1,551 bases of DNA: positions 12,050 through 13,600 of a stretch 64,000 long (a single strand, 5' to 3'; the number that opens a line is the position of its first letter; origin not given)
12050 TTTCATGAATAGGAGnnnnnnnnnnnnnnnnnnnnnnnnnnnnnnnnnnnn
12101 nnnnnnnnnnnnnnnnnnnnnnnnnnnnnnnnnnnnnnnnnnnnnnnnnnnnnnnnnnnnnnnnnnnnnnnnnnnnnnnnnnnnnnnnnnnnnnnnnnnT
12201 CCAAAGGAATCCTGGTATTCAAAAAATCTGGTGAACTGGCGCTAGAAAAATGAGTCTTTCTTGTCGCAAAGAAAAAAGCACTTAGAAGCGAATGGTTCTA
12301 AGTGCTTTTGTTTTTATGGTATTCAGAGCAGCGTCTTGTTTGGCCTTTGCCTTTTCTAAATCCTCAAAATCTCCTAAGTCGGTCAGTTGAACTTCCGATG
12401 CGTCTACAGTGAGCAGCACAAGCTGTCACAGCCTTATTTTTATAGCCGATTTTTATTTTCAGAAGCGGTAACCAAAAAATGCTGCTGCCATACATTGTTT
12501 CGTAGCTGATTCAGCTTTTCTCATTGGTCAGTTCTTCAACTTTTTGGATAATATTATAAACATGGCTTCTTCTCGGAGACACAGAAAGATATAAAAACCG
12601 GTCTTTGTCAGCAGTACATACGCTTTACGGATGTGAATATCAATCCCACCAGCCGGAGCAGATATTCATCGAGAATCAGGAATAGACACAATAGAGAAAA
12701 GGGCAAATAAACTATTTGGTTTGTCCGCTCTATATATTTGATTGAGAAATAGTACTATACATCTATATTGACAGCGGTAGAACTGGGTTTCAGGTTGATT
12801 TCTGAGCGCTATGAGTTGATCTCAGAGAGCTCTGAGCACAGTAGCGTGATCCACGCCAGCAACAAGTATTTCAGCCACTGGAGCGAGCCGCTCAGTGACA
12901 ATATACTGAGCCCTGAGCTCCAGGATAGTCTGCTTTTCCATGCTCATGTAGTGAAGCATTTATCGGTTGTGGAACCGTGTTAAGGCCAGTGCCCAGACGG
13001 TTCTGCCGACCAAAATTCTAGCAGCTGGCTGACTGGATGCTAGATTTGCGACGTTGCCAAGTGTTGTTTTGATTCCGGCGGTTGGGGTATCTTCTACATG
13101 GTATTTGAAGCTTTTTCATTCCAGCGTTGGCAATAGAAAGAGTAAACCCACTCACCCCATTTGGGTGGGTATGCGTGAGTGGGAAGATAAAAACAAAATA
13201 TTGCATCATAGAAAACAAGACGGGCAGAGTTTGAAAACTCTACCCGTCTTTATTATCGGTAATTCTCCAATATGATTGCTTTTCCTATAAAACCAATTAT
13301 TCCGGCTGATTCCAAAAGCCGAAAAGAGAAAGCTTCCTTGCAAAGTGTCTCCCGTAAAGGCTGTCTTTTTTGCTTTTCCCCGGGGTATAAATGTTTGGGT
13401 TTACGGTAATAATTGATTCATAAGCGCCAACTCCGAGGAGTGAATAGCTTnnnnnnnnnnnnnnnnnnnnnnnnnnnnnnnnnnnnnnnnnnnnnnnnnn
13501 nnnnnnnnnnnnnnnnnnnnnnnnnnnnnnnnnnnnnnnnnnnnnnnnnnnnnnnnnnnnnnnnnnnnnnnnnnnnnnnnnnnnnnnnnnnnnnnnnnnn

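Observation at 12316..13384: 1.1-kb non-coding, hairpin-rich region capped by a terminator, immediately upstream of sigG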

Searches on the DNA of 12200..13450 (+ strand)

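Call 4: search_rna_families(source=window, start=12200, end=13450, threshold=evalue, max_evalue=10, show_alignments=3)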
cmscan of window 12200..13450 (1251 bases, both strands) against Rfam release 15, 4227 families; matches with E-value up to 10: 13.
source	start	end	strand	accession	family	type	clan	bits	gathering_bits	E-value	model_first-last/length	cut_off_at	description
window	13207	13303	-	RF01774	rpsL_ricks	Cis-reg; leader;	-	27.2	60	1.4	1-131/131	no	Rickettsia rpsL leader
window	12266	12345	-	RF04312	trpB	Cis-reg;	-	23.5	59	1.4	1-107/107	no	trpB ncRNA motif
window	13170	13211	-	RF04332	Plastid-rpoB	Cis-reg;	-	22.2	45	0.28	1-49/49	no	Plastid-rpoB 5UTR RNA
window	13187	13285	-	RF04128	MIR8562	Gene; miRNA;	-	21.4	211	0.26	64-179/242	no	MIR8562 microRNA precursor family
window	13266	13342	+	RF01218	snR41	Gene; snRNA; snoRNA; CD-box;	CL00068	19.5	50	3.6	1-111/111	no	Small nucleolar RNA snR41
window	12269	12316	+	RF01413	miR-430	Gene; miRNA;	CL00096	19.1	47.3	1.9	1-70/70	no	miR-430 microRNA precursor family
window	13189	13283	+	RF04128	MIR8562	Gene; miRNA;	-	17.7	211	1.7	66-177/242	no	MIR8562 microRNA precursor family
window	12268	12315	-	RF01413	miR-430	Gene; miRNA;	CL00096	17.2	47.3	5.5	1-70/70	no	miR-430 microRNA precursor family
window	13082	13149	-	RF01626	ceN30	Gene; snRNA; snoRNA; CD-box;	-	15.9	65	4.4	1-73/73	no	Caenorhabditis snoRNA ceN30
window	12272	12316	+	RF01264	snR83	Gene; snRNA; snoRNA; HACA-box;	CL00023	15.3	75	0.97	66-110/308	no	Small nucleolar RNA snR83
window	13136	13194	+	RF00844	mir-67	Gene; miRNA;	-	14.1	53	7.9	1-84/84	no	mir-67 microRNA precursor family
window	13136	13198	+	RF00736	mir-320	Gene; miRNA;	-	14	55.5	7.3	1-76/76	no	mir-320 microRNA precursor family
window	12268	12313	-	RF02616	SSRC8_2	Gene; sRNA;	-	13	72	0.67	1-281/281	no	Streptococcus sRNA 8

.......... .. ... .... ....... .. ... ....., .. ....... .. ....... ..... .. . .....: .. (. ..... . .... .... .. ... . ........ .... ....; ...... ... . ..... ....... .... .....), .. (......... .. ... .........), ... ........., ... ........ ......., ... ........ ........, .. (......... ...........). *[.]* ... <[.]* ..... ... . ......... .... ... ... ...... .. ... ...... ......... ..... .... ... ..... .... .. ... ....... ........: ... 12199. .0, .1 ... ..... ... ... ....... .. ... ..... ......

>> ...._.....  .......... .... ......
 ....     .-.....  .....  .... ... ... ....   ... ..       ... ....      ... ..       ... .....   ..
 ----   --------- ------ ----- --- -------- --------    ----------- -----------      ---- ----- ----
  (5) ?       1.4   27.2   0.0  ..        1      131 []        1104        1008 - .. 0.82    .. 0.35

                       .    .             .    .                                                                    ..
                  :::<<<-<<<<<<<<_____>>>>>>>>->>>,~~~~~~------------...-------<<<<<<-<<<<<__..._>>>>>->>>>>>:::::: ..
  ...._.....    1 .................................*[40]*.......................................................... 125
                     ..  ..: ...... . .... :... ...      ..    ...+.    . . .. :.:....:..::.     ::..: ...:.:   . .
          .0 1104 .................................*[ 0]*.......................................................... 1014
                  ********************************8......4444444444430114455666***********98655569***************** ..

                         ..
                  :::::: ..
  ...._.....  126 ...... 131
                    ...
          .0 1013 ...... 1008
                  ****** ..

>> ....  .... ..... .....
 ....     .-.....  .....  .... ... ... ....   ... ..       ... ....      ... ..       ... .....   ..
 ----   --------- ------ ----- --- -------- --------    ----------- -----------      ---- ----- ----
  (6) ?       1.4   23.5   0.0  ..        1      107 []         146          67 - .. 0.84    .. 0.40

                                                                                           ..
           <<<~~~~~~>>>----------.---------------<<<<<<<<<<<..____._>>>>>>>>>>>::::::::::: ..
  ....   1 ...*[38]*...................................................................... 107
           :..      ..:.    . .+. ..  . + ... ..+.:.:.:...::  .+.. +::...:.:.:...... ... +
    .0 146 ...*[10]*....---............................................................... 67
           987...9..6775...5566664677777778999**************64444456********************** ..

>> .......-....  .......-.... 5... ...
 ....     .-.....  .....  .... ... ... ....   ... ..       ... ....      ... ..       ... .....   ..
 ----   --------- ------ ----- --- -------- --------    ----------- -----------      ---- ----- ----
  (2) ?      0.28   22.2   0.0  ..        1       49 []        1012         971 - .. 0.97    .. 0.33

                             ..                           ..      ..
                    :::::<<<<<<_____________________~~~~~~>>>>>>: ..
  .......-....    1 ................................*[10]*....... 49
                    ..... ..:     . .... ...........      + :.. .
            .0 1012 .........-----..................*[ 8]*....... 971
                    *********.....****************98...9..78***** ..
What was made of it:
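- On Rfam structured RNA families (OLE, raiA, ROOL, 6S, RNase P, tmRNA, SRP, riboswitches): In 12200-13450 the best permissive hits reach 27 bits against 60 required, and all are unrelated eukaryotic or organellar families (call 4).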

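Call 24: search_dna_similar(query=window:12254-13448:+, collection=plasmids, mode=distant, max_evalue=0.01, max_rows=10)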
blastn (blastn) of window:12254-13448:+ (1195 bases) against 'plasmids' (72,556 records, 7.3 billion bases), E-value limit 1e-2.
No match.

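Call 25: search_dna_similar(query=window:12254-13448:+, collection=phages, mode=distant, max_evalue=0.01, max_rows=10)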
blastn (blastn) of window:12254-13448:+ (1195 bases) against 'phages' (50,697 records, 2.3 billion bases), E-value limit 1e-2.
Records with a match: 1; places in all: 1; records where one place covers at least 80% of the query: 0.
Best place of each record, by identity: 80-90% 1.
By first word of the organism name: Bacteriophage 1.
By host as written in the record: - 1.
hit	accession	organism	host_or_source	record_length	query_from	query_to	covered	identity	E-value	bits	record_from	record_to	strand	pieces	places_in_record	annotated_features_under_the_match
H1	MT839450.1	Bacteriophage sp.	human fecal samples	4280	1012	1099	7%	82.0%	6e-11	75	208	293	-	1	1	record has no annotation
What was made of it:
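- Tried and rejected: blastn of the gap against plasmids found nothing (call 24). blastn against phages found only the 88-nt tnpV-leader match (call 25).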

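Call 26: get_annotated_region(hit=H1, flank=4300)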
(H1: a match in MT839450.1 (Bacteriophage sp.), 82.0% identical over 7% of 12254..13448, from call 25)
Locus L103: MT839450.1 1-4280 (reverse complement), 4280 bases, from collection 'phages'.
description: UNVERIFIED: Bacteriophage sp. clone scaffold_10726 genomic sequence.
organism: Bacteriophage sp. (NCBI taxid 38018)
taxonomy: Viruses
host: -; source: human fecal samples; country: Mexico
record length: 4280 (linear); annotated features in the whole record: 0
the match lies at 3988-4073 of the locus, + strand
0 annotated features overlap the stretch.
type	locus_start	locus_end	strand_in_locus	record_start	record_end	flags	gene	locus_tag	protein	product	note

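Call 67: search_dna_similar(query=L103:3960-4110:+, collection=plasmids, mode=distant, max_evalue=0.001, max_rows=15)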
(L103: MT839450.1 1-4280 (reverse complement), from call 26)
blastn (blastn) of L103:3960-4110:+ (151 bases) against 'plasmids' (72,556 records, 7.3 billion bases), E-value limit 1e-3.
No match.
